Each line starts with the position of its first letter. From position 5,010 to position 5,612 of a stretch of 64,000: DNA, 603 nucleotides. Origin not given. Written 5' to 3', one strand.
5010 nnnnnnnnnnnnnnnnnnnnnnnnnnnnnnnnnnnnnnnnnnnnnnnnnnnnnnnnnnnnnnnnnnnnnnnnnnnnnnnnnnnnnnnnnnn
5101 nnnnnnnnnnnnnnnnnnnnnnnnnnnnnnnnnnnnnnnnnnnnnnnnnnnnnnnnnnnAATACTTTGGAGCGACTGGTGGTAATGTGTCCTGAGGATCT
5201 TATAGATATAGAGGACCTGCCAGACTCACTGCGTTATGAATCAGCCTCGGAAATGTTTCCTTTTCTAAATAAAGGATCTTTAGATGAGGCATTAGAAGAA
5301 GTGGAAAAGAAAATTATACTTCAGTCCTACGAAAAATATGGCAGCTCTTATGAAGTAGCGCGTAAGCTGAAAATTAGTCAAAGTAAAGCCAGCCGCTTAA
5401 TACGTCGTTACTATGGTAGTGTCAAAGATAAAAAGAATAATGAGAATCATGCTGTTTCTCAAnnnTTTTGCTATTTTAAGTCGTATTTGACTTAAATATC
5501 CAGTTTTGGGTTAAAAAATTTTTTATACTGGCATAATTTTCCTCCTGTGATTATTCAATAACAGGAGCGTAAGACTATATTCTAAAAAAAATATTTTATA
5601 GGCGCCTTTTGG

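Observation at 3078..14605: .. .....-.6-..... repeat recurs 80-130 bp upstream of every sigma-54 promoter and over the -35 of the activator's own promoter.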

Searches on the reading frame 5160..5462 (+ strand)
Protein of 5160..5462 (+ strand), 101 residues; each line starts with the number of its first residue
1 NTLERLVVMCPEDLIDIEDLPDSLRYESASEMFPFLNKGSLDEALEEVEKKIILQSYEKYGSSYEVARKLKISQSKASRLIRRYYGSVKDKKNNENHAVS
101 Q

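Call 49: search_solved_structures(query=window:5160-5462:+, max_evalue=10, show_alignments=2)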
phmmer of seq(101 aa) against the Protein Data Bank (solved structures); distinct sequences matched with E-value up to 10: 7.
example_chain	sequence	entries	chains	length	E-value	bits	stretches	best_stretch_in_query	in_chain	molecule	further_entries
1l0o_C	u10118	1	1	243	0.024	18.3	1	36-84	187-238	sigma factor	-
1g2h_A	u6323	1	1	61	0.83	13.4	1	35-84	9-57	TRANSCRIPTIONAL REGULATORY PROTEIN TYRR HOMOLOG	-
2m8e_A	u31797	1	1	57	0.98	13.1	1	39-85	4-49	SLEEPING BEAUTY TRANSPOSASE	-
1ojl_A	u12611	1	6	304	1.1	12.9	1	1-75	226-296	TRANSCRIPTIONAL REGULATORY PROTEIN ZRAR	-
26jl_A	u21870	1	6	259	1.3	12.7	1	1-27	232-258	Flagellar regulatory protein A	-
5jsb_B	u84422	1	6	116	1.3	12.7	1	40-99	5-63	Mcl-1 inhibitor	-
7oya_F1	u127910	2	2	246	1.4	12.6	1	29-88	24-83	Ribosomal protein L7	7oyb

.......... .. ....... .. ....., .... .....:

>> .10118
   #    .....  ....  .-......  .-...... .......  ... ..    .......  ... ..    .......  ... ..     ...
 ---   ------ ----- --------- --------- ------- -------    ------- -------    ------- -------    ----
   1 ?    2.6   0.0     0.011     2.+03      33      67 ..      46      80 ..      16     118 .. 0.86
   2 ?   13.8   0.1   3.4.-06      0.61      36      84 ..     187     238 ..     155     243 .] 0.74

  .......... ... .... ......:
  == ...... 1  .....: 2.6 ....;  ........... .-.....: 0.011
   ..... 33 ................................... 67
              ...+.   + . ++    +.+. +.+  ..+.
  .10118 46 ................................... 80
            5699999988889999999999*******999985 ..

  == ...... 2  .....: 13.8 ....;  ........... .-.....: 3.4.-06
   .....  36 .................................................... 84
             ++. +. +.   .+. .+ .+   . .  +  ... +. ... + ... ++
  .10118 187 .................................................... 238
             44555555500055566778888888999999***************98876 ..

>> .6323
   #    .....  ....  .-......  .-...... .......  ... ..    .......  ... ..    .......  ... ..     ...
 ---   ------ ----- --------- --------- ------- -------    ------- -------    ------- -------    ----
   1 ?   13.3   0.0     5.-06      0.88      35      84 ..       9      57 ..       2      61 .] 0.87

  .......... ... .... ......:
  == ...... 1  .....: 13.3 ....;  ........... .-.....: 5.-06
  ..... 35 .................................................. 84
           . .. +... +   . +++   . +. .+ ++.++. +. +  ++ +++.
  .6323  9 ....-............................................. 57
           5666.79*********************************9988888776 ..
